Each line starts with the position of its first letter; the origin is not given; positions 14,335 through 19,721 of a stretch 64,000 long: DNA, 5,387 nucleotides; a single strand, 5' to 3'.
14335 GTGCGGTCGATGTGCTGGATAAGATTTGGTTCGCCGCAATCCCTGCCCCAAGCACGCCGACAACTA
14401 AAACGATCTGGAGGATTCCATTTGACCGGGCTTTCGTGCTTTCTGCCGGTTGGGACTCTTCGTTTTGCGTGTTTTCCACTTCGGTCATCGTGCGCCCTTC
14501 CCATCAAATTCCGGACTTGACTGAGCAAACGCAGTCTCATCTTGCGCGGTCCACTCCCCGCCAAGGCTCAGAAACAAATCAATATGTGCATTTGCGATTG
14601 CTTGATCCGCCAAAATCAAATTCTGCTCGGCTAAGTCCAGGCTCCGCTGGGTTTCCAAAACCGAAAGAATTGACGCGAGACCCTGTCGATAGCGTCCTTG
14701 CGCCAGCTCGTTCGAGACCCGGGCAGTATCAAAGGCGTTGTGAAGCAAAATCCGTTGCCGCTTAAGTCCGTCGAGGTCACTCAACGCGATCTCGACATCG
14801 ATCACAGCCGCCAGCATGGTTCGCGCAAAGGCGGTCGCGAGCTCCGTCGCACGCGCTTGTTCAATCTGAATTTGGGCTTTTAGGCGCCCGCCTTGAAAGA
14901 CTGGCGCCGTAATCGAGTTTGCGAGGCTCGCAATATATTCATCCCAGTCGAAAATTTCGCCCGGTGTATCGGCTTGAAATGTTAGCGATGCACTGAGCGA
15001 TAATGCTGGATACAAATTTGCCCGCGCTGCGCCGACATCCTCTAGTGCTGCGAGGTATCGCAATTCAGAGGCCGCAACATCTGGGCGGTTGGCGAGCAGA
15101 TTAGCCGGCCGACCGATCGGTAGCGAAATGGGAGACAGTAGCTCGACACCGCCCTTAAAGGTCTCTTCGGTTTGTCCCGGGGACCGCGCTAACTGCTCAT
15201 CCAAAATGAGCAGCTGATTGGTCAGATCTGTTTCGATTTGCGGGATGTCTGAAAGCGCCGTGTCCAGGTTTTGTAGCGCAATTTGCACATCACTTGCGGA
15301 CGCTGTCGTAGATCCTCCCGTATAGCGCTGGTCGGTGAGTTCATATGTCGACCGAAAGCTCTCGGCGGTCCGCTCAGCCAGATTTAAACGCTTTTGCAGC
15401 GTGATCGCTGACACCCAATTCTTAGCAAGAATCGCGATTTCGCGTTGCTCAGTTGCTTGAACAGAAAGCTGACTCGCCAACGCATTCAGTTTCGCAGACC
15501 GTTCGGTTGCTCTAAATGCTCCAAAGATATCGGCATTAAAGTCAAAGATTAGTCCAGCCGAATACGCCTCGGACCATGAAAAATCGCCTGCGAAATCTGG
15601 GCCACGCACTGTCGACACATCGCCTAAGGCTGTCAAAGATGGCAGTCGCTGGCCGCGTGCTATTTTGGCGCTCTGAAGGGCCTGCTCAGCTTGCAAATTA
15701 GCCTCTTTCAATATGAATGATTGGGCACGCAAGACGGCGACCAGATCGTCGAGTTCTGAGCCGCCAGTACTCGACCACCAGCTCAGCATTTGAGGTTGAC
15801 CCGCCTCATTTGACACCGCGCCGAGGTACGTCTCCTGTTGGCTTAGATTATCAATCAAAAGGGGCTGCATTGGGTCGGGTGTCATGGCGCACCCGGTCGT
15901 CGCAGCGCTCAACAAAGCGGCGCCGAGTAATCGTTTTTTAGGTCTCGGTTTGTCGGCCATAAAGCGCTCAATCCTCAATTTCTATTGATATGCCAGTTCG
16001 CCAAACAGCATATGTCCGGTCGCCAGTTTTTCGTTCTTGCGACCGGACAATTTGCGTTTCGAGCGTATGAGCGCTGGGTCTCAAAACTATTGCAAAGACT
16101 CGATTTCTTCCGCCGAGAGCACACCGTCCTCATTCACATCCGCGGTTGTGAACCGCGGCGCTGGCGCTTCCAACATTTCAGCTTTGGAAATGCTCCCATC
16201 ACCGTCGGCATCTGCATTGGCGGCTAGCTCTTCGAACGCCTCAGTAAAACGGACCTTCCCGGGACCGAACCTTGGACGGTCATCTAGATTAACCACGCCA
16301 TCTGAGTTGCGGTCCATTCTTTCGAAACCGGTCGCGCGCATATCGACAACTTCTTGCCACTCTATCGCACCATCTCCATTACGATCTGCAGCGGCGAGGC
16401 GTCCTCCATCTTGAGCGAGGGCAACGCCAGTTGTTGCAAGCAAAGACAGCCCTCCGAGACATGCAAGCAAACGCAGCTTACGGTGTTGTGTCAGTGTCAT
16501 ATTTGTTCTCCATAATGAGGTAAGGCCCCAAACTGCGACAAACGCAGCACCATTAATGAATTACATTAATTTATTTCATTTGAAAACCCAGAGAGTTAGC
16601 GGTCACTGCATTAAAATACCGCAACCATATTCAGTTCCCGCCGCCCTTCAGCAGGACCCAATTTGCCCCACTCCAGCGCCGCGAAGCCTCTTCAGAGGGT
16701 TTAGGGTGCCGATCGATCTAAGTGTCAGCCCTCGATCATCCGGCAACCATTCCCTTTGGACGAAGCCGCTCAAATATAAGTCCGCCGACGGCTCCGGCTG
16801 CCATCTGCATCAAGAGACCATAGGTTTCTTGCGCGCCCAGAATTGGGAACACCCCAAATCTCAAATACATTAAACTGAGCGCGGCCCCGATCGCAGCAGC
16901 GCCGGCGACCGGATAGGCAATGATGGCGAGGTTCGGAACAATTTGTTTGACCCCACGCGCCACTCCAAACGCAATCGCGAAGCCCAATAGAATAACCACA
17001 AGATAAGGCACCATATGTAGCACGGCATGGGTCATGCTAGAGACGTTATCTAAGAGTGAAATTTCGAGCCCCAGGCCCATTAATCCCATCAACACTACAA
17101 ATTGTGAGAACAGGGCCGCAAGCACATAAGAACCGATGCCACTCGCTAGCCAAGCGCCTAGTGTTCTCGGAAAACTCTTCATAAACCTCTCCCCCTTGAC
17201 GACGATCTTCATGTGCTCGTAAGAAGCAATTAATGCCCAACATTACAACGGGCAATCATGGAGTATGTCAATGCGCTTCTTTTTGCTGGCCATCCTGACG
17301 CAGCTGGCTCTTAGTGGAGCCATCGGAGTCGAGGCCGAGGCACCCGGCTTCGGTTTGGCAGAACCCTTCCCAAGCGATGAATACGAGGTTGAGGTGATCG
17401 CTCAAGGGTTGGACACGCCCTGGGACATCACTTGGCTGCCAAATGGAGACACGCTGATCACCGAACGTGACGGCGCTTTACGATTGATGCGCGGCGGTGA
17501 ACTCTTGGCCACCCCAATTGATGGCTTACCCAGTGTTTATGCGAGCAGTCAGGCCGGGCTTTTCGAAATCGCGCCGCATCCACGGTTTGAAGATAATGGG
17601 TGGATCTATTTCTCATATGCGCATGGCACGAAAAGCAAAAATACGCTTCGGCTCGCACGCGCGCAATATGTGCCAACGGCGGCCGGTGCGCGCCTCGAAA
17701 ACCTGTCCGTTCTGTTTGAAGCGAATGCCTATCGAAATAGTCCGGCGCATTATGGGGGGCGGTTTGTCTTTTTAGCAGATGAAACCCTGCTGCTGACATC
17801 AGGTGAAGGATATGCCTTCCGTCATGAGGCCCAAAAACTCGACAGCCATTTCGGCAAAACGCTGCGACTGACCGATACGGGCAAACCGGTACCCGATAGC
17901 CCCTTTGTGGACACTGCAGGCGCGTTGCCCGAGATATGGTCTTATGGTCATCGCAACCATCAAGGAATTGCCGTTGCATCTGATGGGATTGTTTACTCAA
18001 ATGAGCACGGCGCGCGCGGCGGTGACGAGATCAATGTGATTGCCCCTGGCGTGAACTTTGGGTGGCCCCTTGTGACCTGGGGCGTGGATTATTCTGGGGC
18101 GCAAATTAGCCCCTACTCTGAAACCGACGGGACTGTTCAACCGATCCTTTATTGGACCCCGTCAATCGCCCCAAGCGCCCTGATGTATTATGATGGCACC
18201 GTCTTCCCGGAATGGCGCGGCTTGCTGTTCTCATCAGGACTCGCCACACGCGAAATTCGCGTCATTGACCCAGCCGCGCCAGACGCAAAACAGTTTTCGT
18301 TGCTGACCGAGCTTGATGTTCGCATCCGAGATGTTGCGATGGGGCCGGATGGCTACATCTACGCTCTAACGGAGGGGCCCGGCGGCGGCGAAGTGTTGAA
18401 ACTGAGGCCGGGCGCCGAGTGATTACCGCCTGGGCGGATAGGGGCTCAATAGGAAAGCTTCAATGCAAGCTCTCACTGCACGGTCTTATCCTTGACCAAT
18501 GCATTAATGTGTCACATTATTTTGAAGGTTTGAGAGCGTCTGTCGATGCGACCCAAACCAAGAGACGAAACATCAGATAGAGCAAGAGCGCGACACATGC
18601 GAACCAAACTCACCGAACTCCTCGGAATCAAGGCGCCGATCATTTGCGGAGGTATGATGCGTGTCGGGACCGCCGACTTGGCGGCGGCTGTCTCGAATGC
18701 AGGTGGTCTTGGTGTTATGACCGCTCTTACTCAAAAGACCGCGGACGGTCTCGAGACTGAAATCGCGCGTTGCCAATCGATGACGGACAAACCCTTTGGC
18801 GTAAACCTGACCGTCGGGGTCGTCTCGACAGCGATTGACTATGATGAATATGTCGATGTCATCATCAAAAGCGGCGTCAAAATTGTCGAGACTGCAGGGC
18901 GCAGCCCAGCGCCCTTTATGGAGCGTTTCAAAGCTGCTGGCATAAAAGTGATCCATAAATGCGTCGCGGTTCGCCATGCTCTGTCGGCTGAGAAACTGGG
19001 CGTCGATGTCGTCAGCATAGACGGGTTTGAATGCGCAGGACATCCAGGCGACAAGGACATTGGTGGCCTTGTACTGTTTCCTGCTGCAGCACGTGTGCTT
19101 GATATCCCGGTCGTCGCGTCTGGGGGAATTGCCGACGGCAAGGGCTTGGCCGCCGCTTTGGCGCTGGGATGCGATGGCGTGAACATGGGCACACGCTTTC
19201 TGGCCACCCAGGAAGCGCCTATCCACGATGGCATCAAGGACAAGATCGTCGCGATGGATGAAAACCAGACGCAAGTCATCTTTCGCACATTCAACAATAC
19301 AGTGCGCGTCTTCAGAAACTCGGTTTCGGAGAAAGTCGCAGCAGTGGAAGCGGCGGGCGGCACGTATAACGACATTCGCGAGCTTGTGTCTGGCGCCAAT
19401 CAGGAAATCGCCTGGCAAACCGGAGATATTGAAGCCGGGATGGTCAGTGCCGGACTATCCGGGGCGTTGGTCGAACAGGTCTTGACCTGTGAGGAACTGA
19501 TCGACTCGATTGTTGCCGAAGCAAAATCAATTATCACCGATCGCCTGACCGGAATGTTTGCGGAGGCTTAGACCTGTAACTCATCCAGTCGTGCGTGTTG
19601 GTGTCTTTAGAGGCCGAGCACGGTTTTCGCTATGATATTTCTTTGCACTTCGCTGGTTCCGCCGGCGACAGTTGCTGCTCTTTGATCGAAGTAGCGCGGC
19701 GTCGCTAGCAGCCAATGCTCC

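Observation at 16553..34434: Ten intergenic copies of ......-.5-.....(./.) link nine promoter gaps into one apparent regulon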

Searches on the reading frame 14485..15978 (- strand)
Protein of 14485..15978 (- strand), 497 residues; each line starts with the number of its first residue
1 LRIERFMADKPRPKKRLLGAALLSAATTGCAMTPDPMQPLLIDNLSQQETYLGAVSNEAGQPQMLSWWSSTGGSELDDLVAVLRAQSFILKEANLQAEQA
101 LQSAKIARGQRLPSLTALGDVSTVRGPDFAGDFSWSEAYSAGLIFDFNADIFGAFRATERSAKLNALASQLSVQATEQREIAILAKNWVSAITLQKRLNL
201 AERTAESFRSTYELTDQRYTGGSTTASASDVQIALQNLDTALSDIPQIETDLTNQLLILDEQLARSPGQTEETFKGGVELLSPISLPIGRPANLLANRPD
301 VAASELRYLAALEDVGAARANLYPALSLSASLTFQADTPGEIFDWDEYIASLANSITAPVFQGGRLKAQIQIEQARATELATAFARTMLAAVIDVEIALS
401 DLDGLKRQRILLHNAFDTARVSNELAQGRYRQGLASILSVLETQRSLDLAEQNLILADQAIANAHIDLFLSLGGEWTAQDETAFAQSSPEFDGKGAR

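Call 7: search_protein_families(library=pfam, proteins=[window:14485-15978:-])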
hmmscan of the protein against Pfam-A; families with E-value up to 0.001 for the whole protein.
window:14485-15978:- (497 aa): 1 family
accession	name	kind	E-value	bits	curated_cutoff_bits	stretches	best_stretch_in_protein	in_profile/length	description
PF02321.23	OEP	-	3e-39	135.2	22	2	293-470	7-184/187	Outer membrane efflux protein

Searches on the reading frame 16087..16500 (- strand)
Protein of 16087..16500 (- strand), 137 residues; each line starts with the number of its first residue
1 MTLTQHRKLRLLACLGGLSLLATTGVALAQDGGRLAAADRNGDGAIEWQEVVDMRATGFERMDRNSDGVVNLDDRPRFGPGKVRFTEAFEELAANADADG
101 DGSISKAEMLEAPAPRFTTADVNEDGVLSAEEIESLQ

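Call 7: search_protein_families(library=pfam, proteins=[window:16087-16500:-])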
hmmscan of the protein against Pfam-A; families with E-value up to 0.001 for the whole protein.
window:16087-16500:- (137 aa): 6 families
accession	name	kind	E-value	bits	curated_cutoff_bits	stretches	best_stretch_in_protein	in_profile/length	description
PF13202.12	EF-hand_5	-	1.4e-16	59.5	25.9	0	96-109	8-21/25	EF hand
PF00036.39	EF-hand_1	-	2.7e-15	55.1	25.4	0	90-112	3-25/29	EF hand domain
PF13405.12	EF-hand_6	-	1.3e-11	43.6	25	0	96-112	9-25/30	EF-hand domain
PF13499.12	EF-hand_7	-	3.5e-11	43.7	30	0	59-112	8-65/67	EF-hand domain pair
PF00404.24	Dockerin_1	-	4e-06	27.4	22.9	0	92-109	32-49/57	Dockerin type I domain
PF13833.12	EF-hand_8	-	3.7e-05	23.8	28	0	37-53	33-49/54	EF-hand domain pair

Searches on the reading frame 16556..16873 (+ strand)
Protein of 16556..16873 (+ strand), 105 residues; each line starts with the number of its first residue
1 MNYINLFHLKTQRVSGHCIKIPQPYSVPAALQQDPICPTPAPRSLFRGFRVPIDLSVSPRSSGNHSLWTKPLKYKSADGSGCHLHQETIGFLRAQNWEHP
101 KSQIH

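Call 7: search_protein_families(library=pfam, proteins=[window:16556-16873:+])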
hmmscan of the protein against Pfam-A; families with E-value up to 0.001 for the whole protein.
window:16556-16873:+ (105 aa): 0 families

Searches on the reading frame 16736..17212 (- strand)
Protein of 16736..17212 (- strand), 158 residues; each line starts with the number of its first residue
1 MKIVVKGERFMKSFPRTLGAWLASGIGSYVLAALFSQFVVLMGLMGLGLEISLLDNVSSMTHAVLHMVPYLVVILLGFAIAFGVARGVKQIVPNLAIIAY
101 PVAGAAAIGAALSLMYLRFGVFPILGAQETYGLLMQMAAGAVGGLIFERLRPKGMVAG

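Call 7: search_protein_families(library=pfam, proteins=[window:16736-17212:-])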
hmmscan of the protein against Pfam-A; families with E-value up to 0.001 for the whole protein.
window:16736-17212:- (158 aa): 0 families

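Call 32: search_protein_families(library=pfam, proteins=[window:16736-17212:-], max_evalue=0.01)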
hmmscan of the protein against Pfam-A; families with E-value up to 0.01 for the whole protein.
window:16736-17212:- (158 aa): 0 families

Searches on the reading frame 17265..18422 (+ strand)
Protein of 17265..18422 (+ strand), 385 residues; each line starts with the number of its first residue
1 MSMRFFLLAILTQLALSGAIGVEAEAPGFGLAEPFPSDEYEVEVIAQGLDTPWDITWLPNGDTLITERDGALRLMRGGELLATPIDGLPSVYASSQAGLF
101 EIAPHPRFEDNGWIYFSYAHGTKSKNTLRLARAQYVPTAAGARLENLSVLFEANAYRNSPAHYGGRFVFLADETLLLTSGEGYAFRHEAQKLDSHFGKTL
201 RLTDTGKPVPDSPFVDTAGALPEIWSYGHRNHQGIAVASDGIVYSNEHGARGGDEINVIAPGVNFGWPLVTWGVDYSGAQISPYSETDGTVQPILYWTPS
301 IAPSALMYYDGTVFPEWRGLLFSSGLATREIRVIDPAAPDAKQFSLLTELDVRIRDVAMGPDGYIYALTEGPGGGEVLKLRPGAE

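Call 7: search_protein_families(library=pfam, proteins=[window:17265-18422:+])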
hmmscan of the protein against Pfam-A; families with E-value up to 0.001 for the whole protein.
window:17265-18422:+ (385 aa): 1 family
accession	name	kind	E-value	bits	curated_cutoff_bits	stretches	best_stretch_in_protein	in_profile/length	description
PF07995.17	GSDH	-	4.3e-110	368.5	25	1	49-374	1-328/332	Glucose / Sorbosone dehydrogenase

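Call 42: search_protein_families(library=ncbifam, proteins=[window:17265-18422:+], max_evalue=0.00001)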
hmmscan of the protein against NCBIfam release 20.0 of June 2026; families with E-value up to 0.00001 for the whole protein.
window:17265-18422:+ (385 aa): 1 family
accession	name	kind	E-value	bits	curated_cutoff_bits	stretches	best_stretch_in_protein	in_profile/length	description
TIGR03606.1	non_repeat_PQQ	subfamily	8.3e-30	104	434.55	1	37-287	17-287/454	glucose/sorbosone family PQQ-dependent dehydrogenase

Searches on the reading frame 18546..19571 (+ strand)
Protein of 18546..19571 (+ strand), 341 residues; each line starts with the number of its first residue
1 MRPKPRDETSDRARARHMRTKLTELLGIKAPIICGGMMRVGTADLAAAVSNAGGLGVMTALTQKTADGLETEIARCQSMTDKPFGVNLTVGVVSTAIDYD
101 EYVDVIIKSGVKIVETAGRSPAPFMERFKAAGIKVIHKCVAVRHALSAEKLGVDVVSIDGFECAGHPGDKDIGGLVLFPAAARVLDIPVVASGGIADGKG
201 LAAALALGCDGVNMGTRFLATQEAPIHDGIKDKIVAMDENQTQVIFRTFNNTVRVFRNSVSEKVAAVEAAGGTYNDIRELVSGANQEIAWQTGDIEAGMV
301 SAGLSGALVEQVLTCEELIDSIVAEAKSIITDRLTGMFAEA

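Call 7: search_protein_families(library=pfam, proteins=[window:18546-19571:+])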
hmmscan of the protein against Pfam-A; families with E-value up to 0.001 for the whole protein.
window:18546-19571:+ (341 aa): 3 families
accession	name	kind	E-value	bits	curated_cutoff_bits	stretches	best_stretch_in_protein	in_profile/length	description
PF03060.21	NMO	-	1.9e-57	195.6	28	1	20-325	2-331/331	Nitronate monooxygenase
PF00478.31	IMPDH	-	1.9e-10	40.7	25.6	1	14-226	19-247/345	IMP dehydrogenase / GMP reductase domain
PF01070.24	FMN_dh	-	0.00036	20.1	24.9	1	138-237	224-324/350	FMN-dependent dehydrogenase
